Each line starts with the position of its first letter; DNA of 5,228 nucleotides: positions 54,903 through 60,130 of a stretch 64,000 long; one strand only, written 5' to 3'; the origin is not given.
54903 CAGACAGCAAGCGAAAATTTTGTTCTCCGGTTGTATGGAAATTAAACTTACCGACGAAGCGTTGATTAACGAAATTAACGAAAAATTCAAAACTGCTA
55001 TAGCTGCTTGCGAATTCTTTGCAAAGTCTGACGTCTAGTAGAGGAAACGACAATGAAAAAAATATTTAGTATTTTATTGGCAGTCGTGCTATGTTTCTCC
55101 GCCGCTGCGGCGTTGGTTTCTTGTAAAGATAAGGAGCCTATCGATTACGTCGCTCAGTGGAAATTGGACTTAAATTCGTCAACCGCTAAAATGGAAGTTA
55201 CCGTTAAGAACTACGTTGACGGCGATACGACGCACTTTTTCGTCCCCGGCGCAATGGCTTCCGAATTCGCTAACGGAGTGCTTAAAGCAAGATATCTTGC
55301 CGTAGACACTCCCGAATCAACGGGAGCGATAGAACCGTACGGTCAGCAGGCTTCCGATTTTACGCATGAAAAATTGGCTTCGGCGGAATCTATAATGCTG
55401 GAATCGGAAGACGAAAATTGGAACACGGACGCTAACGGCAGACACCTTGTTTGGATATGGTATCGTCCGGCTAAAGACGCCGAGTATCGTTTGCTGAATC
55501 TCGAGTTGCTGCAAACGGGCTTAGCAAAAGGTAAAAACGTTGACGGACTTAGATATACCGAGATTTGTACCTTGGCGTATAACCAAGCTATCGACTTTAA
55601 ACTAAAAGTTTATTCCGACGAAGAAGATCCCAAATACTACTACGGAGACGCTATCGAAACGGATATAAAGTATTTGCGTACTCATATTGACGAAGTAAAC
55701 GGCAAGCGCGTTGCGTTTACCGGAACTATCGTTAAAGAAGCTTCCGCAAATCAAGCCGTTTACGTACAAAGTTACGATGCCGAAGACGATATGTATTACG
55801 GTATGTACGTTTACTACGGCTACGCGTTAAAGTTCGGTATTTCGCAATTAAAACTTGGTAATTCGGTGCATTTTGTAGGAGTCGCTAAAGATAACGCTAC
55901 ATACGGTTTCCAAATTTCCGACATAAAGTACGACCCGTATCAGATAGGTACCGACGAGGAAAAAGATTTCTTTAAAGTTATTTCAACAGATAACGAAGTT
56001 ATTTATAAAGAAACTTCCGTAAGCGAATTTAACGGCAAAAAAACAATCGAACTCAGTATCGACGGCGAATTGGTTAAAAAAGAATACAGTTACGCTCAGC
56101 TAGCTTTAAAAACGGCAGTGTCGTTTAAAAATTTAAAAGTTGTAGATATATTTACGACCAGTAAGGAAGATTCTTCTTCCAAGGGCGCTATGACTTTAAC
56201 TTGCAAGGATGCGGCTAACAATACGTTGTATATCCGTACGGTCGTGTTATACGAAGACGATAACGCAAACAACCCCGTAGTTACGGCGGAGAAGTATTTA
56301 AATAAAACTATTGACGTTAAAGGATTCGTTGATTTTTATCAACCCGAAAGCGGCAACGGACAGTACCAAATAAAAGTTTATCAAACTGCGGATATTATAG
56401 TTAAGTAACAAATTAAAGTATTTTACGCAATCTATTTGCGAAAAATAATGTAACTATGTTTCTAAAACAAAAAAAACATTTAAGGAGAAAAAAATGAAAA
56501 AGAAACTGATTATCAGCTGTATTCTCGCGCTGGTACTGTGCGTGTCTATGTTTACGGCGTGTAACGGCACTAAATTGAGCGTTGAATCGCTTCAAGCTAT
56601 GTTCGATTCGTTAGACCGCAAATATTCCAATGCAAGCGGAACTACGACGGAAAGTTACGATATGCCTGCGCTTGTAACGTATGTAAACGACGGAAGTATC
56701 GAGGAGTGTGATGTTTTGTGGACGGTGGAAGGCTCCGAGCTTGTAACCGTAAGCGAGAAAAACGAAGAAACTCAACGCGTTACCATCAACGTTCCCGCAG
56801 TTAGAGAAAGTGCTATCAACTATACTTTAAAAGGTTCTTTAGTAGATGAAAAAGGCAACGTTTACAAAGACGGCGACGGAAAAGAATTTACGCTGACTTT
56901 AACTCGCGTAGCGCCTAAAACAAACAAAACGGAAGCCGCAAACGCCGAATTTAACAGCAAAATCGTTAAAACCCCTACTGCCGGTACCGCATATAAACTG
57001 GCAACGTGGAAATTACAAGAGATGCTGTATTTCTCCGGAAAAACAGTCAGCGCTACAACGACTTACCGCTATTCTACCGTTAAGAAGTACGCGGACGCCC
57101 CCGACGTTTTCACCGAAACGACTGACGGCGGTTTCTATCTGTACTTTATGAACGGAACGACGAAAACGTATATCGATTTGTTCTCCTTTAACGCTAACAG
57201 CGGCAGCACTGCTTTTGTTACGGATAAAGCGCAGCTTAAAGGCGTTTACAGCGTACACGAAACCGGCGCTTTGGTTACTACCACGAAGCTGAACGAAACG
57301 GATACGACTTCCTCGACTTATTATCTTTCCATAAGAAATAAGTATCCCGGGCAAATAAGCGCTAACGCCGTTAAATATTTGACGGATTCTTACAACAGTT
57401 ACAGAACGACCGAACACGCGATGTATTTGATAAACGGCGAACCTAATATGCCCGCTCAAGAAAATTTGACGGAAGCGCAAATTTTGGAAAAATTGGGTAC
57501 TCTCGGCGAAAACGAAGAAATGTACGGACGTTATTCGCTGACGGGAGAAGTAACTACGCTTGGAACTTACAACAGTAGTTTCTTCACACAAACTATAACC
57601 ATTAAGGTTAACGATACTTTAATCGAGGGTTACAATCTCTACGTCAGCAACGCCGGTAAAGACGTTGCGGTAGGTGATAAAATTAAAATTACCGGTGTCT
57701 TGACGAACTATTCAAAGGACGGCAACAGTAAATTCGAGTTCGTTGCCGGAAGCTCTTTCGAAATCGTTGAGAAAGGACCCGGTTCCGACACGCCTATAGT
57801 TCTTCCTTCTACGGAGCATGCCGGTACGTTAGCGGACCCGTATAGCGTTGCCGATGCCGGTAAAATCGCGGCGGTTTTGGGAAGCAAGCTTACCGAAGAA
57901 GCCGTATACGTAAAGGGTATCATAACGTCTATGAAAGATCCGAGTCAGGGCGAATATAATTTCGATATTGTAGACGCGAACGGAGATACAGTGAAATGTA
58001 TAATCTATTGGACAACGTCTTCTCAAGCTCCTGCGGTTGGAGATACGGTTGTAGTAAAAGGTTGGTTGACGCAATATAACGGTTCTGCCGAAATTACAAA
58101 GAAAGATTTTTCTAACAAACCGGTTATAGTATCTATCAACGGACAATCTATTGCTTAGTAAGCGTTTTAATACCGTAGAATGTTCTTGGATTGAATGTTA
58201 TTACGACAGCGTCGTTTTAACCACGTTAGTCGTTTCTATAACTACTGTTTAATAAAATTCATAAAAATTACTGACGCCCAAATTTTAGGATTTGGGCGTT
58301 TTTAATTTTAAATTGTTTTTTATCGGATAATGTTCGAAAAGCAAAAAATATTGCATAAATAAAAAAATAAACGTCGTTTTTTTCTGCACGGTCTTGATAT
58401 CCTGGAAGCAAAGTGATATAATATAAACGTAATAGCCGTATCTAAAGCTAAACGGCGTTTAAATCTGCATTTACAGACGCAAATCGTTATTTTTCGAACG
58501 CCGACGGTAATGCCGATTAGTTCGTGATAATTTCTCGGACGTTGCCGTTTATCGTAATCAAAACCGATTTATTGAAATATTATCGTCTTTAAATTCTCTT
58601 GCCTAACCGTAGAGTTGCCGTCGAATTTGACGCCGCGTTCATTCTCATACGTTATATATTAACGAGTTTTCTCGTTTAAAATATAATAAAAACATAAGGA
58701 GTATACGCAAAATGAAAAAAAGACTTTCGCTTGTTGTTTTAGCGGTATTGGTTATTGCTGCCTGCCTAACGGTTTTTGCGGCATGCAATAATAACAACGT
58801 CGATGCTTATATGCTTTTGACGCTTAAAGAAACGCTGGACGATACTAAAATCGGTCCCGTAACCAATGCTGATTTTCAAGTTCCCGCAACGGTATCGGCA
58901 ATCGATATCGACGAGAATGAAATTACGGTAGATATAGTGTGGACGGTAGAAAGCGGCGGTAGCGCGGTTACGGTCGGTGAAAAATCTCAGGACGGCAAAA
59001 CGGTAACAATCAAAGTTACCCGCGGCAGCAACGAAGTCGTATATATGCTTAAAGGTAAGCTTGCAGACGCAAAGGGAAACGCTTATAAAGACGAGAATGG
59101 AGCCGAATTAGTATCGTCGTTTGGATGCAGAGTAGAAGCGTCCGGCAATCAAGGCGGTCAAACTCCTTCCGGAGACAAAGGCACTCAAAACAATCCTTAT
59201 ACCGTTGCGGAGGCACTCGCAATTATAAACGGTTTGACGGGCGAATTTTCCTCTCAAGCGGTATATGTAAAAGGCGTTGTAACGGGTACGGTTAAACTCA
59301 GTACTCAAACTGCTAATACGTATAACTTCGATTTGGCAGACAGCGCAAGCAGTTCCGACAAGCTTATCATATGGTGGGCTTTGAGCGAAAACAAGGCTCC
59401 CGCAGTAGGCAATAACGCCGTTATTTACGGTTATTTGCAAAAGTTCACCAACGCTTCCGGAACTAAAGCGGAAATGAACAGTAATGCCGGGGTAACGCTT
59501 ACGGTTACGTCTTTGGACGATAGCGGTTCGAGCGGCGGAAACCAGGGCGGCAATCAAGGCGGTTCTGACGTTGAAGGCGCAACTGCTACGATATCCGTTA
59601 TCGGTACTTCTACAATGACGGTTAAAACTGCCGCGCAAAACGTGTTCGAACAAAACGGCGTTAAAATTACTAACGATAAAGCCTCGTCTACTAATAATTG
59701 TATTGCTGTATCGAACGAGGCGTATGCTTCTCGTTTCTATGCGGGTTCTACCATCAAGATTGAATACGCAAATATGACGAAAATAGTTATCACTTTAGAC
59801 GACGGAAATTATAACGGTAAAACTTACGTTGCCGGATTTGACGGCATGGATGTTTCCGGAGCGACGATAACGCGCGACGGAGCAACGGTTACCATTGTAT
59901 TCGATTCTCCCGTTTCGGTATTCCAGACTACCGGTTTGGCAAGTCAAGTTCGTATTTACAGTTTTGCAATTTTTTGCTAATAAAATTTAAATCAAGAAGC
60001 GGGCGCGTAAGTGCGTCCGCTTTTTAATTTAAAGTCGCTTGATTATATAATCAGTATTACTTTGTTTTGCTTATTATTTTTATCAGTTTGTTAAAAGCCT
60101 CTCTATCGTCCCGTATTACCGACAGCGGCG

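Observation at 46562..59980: Surface nuclease / nucleotidase / OB-fold lipoprotein set built around a CUT1-type ABC importer: candidate extracellular nucleic-acid harvesting system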

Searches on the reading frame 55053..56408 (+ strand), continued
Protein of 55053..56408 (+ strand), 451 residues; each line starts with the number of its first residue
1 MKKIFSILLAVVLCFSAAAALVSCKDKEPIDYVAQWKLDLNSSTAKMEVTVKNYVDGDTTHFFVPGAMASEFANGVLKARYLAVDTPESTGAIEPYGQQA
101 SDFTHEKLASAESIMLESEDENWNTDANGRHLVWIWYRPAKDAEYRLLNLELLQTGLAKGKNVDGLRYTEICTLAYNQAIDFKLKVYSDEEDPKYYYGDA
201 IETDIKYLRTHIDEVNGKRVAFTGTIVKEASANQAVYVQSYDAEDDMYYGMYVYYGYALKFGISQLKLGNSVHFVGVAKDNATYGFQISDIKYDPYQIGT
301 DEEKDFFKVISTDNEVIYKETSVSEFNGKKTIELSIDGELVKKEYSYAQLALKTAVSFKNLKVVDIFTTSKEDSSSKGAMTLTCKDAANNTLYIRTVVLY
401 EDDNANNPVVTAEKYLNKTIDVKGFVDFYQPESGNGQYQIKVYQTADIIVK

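Call 66: fold_search(model_id=the predicted structure, library=pdb)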
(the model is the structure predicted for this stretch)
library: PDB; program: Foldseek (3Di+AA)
matches with E <= 10: 1343; with E <= 0.001: 372
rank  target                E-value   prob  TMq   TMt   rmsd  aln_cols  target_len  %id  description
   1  2pw5                  3.0e-11  1.00  0.27  0.90   1.9       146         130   30  Crystal Structure of Staphylococcal nuclease variant V66Y/P117G/H124L/S128A at room temperature (released 2008-04-22)
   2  1syc                  3.0e-11  1.00  0.27  0.87   2.3       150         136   28  ENGINEERING ALTERNATIVE BETA-TURN TYPES IN STAPHYLOCOCCAL NUCLEASE (released 1994-07-31)
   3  2pyk                  3.2e-11  1.00  0.27  0.90   2.0       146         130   29  Crystal structure of Staphylococcal nuclease variant V66Q/P117G/H124L/S128A at room temperature (released 2008-05-20)
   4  3t13_A                3.4e-11  1.00  0.27  0.89   2.4       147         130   28  Crystal structure of Staphylococcal nuclease variant Delta+PHS A69G at cryogenic temperature (released 2011-08-03)
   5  1f2z                  4.0e-11  1.00  0.28  0.87   2.1       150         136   28  SIMPLIFICATION OF A PROTEIN LOOP IN STAPHYLOCOCCAL NUCLEASE (released 2003-09-16)
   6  4n9t                  5.3e-11  1.00  0.27  0.88   2.3       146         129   29  Crystal structure of Staphylococcal nuclease variant Delta+PHS V66A/I92S at cryogenic temperature (released 2013-10-30)
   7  2rks                  5.6e-11  1.00  0.27  0.85   2.6       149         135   28  Crystal structure of Staphylococcal nuclease variant PHS L38K at cryogenic temperature (released 2008-04-15)
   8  4yij_A                6.3e-11  1.00  0.27  0.87   2.6       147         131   28  Crystal structure of Staphylcoccal nuclease variant Delta+PHS A109E at cryogenic temperature (released 2015-03-18)
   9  5hgt                  6.3e-11  1.00  0.26  0.87   2.5       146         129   29  Crystal structure of Staphylococcal nuclease variant Delta+PHS L25K/I92T at cryogenic temperature (released 2016-01-20)
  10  1sno                  6.7e-11  1.00  0.28  0.88   2.0       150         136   27  PROTEIN STABILITY IN STAPHYLOCOCCAL NUCLEASE (released 1997-02-12)
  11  4k14                  6.7e-11  1.00  0.27  0.87   2.2       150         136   28  Crystal Structure of Staphylococcal nuclease mutant V66I/V99L (released 2013-04-17)
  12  4laa                  6.7e-11  1.00  0.26  0.87   2.4       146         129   29  Crystal structure of Staphylococcal nuclease variant Delta+PHS L36H at cryogenic temperature (released 2013-08-21)
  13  4iun                  6.7e-11  1.00  0.27  0.86   4.0       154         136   28  Crystal structure of Staphylococcal nuclease variant Delta+PHS R126E at cryogenic temperature (released 2013-02-06)
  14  4miu                  7.5e-11  1.00  0.26  0.88   2.4       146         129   30  Crystal structure of Staphylococcal nuclease variant Delta+PHS V23T/V99T at cryogenic temperature (released 2013-10-02)
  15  3eji                  7.9e-11  1.00  0.27  0.88   2.5       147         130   28  Crystal structure of Staphylococcal nuclease variant Delta+PHS L36K at cryogenic temperature (released 2008-11-04)
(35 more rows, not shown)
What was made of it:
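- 55053..56408 (+): SNase lipoprotein: lipobox, SNase domain (about residues 45-190), then two all-beta OB-like modules (about 219-289 and 308-450). TM 0.9 to S. aureus nuclease (call 66).
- On Staphylococcal nuclease (SNase/thermonuclease, PF00565): Foldseek TM 0.85-0.90, rmsd about 2 A (call 66).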

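Call 67: search_protein_families(library=pfam, alignment_id=A1, max_evalue=0.1)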
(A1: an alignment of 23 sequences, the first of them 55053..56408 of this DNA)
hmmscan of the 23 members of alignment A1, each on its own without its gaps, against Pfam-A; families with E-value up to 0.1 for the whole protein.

A. member 1, window:55053-56408:+ (451 aa): 2 families
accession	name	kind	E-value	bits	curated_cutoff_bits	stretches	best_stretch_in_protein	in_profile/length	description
PF00565.23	SNase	-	8.5e-10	39.5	21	1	79-162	2-78/107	Staphylococcal nuclease homologue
PF24488.1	DUF7584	-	0.026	14.8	27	1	176-226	29-80/109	Domain of unknown function (DUF7584)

B. families by the number of members that match (of 23 scanned): 19 families
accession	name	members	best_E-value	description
PF00565.23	SNase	23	3e-12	Staphylococcal nuclease homologue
PF13742.12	tRNA_anti_2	6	0.00063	OB-fold nucleic acid binding domain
PF01336.31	tRNA_anti-codon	5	0.00071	OB-fold nucleic acid binding domain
PF16127.10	DUF4839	5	0.007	Domain of unknown function (DUF4839)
PF18942.5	DUF5689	4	0.013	Family of unknown function (DUF5689)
PF24488.1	DUF7584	3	0.015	Domain of unknown function (DUF7584)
PF03739.19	LptF_LptG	2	0.055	Lipopolysaccharide export system permease LptF/LptG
PF22854.2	VEGFR1-3_N_Ig-like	1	0.0055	VEGFR1-3, N-terminal Ig-like domain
PF20424.3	PilZN3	1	0.011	PilZN3 domain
PF00436.31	SSB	1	0.013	Single-strand binding protein family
PF13157.11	Enas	1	0.021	Endospore appendages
PF00439.30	Bromodomain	1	0.032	Bromodomain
PF21537.2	DUF1980_C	1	0.051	DUF1980 C-terminal domain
PF12869.13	tRNA_anti-like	1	0.054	tRNA_anti-like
PF03973.19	Triabin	1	0.058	Triabin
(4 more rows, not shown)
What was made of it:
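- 55053..56408 (+): Weak recurrent OB hits in family members (call 67).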

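Call 75: search_protein_families(library=pfam, proteins=[L003:11376-13589:+], max_evalue=0.5)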
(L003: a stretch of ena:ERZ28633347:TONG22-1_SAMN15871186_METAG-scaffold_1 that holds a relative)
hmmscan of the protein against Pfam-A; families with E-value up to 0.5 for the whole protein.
L003:11376-13589:+ (737 aa): 6 families
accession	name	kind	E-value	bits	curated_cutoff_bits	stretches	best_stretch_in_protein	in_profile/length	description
PF20578.4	aBig_2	-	8.9e-07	29.1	27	1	310-381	17-86/89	Atrophied bacterial Ig domain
PF01336.31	tRNA_anti-codon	-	0.00016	22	27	1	415-478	2-66/75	OB-fold nucleic acid binding domain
PF13015.12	PRKCSH_1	-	0.05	13.7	23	0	659-730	28-100/154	Glucosidase II beta subunit-like protein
PF24528.1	Ig_ADGRF3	-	0.19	12.4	27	0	64-110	27-73/91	Adhesion G-protein coupled receptor F3-like, Ig-like domain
PF10794.15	DUF2606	-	0.27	11.4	25.4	0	50-107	72-129/134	Protein of unknown function (DUF2606)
PF21683.3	GpP-like_1st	-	0.46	10.9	27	0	521-548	55-82/85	Mu phage baseplate assembly protein GpP-like, N-terminal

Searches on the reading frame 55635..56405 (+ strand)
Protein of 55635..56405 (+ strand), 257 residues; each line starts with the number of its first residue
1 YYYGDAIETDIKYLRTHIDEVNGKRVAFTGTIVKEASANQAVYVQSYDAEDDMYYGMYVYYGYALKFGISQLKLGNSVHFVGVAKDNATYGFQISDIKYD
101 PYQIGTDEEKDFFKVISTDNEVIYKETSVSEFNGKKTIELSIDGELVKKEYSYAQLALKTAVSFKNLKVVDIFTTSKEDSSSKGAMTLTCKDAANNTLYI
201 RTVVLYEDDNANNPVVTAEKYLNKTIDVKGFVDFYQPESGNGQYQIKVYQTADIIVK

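Call 89: search_protein_representatives(protein=window:55635-56405:+)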
Query: 257 residues. Proteins with E-value up to 0.001 (for the whole library): 234; up to 1e-10: 166; up to 1e-30: 44. The best 150 are listed.
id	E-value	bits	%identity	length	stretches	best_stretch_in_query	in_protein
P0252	8.9e-127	438.1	100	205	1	53-257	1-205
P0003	1.1e-69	251.2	53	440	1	3-257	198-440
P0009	8.8e-55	202.4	46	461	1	1-255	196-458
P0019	9.4e-54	199.0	42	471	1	1-256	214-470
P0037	2.2e-49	184.7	44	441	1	1-254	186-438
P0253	4.5e-48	180.5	49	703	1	2-251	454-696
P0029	8.0e-44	166.5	43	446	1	1-250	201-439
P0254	5.0e-42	160.7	46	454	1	1-255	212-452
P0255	9.3e-42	159.8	42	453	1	1-256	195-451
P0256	2.6e-40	155.0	46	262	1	1-251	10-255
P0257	4.4e-40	154.3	45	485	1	1-254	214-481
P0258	1.6e-39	152.5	44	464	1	1-254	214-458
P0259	1.9e-38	148.9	44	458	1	1-256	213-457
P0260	6.2e-38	147.3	41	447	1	5-256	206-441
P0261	6.5e-38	147.2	43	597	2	22-255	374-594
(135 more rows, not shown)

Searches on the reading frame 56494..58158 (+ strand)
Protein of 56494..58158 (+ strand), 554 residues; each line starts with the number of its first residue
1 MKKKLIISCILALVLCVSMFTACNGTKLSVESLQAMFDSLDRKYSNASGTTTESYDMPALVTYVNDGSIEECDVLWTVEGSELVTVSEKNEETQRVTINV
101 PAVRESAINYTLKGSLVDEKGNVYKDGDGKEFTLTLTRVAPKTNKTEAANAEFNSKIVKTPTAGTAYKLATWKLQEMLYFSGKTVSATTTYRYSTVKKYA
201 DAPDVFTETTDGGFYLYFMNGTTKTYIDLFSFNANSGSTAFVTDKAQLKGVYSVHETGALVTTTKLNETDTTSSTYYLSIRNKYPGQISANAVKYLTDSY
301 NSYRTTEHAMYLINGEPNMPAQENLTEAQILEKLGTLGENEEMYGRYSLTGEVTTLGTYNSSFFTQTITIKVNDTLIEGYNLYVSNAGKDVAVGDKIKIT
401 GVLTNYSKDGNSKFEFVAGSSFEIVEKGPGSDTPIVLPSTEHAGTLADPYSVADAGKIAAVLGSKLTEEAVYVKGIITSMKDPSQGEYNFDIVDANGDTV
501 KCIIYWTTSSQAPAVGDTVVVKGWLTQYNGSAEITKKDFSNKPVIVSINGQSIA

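Call 3: search_protein_families(library=pfam, proteins=[window:56494-58158:+], max_evalue=0.01)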
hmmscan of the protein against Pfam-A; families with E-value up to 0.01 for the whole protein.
window:56494-58158:+ (554 aa): 2 families
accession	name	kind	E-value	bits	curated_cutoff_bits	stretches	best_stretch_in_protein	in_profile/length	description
PF13742.12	tRNA_anti_2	-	4.7e-07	30.4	27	1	457-532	9-85/95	OB-fold nucleic acid binding domain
PF01336.31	tRNA_anti-codon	-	0.0065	16.8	27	0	471-534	1-67/75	OB-fold nucleic acid binding domain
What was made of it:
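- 56494..58158 (+): 554-aa lipoprotein with a nucleic-acid-type OB fold (457-532) and a second OB-like stretch (360-440). tRNA_anti_2 E 4.7e-7 (call 3).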

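Call 6: search_protein_families(library=ncbifam, proteins=[window:56494-58158:+], max_evalue=0.01)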
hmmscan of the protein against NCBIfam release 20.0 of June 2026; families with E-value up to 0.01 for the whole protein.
window:56494-58158:+ (554 aa): 2 families
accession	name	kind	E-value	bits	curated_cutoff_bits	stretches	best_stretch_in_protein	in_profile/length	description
TIGR00237.1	xseA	equivalog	5.9e-05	22.4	180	1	458-533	9-85/389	exodeoxyribonuclease VII large subunit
NF033681.1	ExeM_NucH_DNase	subfamily_domain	0.0011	17.9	300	0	360-440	16-93/546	ExeM/NucH family extracellular endonuclease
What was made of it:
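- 56494..58158 (+): Weak ExeM/NucH and XseA OB hits (call 6).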

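Call 44: find_homologous_proteins(query=window:56494-58158:+, max_evalue=0.001)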
Query window:56494-58158:+ (554 aa): 11 proteins with E <= 0.001 among 8000 candidates.
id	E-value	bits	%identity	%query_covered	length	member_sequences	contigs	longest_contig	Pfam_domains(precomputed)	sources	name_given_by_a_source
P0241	0.0e+0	1194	98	100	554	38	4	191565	PF13742.13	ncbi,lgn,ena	-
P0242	1.9e-20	91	34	25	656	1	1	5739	-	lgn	-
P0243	3.7e-14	70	49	13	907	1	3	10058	PF20578.5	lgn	-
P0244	8.2e-13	66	37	30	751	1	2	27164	PF13004.14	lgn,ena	-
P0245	4.9e-11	60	49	13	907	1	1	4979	-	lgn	-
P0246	3.5e-9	54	35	26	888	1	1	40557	-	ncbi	-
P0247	1.8e-7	48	26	58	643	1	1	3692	-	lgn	-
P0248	3.7e-7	47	38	17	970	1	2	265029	PF20578.5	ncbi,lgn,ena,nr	ncbi:MAG: hypothetical protein K2M47_04750 [Clostridiales bacterium]|nr:hypothetical protein [Clostr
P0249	7.3e-7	46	29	29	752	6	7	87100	PF02080.27,PF13004.14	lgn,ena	-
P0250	3.1e-5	41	30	39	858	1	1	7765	PF12869.14,PF00717.29,PF18914.7,PF13742.13,PF01336.32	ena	-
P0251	5.2e-4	37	37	21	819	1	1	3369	PF13149.13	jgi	jgi:hypothetical protein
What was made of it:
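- Tried and rejected: Only one near-identical full-length relative exists, and the rest are partial matches (call 44).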

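Call 46: find_encoding_contigs(protein=P0241, flank=10000, max_places=4)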
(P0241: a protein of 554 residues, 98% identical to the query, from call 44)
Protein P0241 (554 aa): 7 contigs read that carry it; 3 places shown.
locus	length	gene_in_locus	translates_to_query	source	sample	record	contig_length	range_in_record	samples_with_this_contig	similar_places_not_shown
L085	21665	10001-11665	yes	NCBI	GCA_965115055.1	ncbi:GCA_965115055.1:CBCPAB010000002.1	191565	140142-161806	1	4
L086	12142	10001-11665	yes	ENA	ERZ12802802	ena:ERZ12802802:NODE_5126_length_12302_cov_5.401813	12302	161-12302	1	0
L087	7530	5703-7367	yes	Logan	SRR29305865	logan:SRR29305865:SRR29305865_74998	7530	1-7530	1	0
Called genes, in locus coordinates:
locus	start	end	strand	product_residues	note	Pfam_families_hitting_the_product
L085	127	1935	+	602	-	PF00149:Metallophos, PF02872:5_nucleotid_C (weak)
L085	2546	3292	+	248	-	PF06271:RDD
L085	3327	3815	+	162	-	-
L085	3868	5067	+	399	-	PF17850:CysA_C_terminal (faint), PF17912:OB_MalK (faint), PF00005:ABC_tran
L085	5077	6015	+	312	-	PF00528:BPD_transp_1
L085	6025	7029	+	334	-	PF00528:BPD_transp_1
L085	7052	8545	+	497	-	PF01547:SBP_bac_1, PF13416:SBP_bac_8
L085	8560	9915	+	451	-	PF00565:SNase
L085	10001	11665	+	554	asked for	PF13742:tRNA_anti_2 (faint)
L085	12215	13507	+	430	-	-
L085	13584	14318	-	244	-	PF01975:SurE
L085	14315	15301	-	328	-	PF01368:DHH, PF02272:DHHA1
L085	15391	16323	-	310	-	PF01368:DHH, PF02272:DHHA1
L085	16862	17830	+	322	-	PF23023:Anti-Pycsar_Apyc1, PF12706:Lactamase_B_2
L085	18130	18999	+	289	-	PF00165:HTH_AraC, PF12833:HTH_18, PF00165:HTH_AraC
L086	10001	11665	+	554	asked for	PF13742:tRNA_anti_2 (faint)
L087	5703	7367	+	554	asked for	PF13742:tRNA_anti_2 (faint)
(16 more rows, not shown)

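Call 75: search_protein_families(library=pfam, proteins=[window:56494-58158:+], max_evalue=0.5)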
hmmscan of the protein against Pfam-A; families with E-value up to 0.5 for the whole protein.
window:56494-58158:+ (554 aa): 6 families
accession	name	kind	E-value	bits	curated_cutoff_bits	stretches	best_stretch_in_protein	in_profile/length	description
PF13742.12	tRNA_anti_2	-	4.7e-07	30.4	27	1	457-532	9-85/95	OB-fold nucleic acid binding domain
PF01336.31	tRNA_anti-codon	-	0.0065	16.8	27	0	471-534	1-67/75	OB-fold nucleic acid binding domain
PF16669.11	TTC5_OB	-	0.015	15.4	30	1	468-522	16-70/115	Tetratricopeptide repeat protein 5 OB fold domain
PF11495.14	Regulator_TrmB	-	0.023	14.4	22.2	1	359-412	143-199/233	Archaeal transcriptional regulator TrmB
PF05984.18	Cytomega_UL20A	-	0.18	12.6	27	0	1-56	1-55/107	Cytomegalovirus UL20A protein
PF14014.11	DUF4230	-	0.27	11.8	27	0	187-235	10-56/148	Protein of unknown function (DUF4230)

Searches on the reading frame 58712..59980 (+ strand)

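Call 3: search_protein_families(library=pfam, proteins=[window:58712-59980:+], max_evalue=0.01)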
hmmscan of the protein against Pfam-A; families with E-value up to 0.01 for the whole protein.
window:58712-59980:+ (422 aa): 0 families

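Call 6: search_protein_families(library=ncbifam, proteins=[window:58712-59980:+], max_evalue=0.01)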
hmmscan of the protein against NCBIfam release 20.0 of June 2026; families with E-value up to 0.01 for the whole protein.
window:58712-59980:+ (422 aa): 0 families

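Call 75: search_protein_families(library=pfam, proteins=[window:58712-59980:+], max_evalue=0.5)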
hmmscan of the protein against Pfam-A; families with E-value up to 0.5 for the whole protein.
window:58712-59980:+ (422 aa): 2 families
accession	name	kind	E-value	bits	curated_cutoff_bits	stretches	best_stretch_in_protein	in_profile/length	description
PF13567.11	DUF4131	-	0.12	12.5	31.6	0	176-248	59-136/165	Domain of unknown function (DUF4131)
PF02711.19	Pap_E4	-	0.25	12.8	27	0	76-102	68-94/96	E4 protein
